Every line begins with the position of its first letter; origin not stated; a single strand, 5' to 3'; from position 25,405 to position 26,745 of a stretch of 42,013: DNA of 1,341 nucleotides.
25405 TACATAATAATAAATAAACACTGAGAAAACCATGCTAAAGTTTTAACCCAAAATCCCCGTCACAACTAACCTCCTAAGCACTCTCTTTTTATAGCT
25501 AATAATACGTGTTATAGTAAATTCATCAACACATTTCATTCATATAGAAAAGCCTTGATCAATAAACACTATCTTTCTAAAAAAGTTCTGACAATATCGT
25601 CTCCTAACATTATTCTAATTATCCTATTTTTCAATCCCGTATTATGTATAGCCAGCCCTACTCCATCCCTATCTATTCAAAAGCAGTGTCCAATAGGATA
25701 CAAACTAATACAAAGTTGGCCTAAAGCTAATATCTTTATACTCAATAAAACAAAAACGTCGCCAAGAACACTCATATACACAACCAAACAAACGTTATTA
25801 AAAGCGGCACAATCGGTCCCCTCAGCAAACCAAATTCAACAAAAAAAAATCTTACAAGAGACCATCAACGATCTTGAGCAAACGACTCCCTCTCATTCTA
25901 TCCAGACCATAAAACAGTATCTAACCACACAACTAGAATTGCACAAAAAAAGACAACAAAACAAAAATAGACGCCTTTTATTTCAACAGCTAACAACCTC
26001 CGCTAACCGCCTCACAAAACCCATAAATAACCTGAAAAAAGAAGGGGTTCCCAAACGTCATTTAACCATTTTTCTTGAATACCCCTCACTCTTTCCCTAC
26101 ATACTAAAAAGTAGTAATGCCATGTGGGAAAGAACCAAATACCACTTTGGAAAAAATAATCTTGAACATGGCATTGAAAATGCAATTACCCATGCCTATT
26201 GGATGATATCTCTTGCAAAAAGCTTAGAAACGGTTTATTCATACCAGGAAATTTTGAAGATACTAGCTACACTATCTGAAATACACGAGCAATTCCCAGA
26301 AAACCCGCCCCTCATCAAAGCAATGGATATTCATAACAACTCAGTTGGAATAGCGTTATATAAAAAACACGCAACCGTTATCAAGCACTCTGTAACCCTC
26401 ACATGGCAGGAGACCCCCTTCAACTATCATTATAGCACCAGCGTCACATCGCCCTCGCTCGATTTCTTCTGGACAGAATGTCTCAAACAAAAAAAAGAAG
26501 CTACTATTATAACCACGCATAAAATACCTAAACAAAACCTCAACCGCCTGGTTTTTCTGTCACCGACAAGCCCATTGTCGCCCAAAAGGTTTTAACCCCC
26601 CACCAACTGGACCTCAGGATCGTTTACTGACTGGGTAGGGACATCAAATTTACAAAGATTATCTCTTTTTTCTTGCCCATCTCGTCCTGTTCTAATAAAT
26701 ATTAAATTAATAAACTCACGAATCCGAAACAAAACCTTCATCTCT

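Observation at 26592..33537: Operon of two membrane-anchored CRTAC1-like (FG-GAP/VCBS + UnbV/ASPIC) proteins and a B12-radical SAM enzyme embedded in the assembly line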

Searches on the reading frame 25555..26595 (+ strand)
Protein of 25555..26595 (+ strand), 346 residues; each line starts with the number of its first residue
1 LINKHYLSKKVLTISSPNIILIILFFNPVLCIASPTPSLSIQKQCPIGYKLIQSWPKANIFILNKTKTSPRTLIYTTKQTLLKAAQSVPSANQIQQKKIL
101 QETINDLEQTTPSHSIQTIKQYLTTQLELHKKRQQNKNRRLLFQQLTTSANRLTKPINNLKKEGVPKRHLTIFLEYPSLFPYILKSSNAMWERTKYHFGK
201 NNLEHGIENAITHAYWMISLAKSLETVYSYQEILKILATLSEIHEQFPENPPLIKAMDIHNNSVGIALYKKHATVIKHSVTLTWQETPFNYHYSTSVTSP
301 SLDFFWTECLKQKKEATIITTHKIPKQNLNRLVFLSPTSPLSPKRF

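Call 4: search_protein_families(library=pfam, proteins=[window:25555-26595:+], max_evalue=0.01)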
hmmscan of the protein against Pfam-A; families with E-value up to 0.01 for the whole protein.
window:25555-26595:+ (346 aa): 3 families
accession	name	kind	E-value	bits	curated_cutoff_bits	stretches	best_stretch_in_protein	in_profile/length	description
PF22322.1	DUF6973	-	2.8e-20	72.6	27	1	171-277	2-108/124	Domain of unknown function (DUF6973)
PF03114.23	BAR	-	0.0048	17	28.5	1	97-155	106-164/234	BAR domain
PF17462.7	DUF5424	-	0.0085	16.4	25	0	73-148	71-150/175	Family of unknown function (DUF5424)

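Call 7: search_protein_families(library=ncbifam, proteins=[window:25555-26595:+], max_evalue=0.01)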
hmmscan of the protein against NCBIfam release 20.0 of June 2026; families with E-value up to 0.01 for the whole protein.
window:25555-26595:+ (346 aa): 0 families
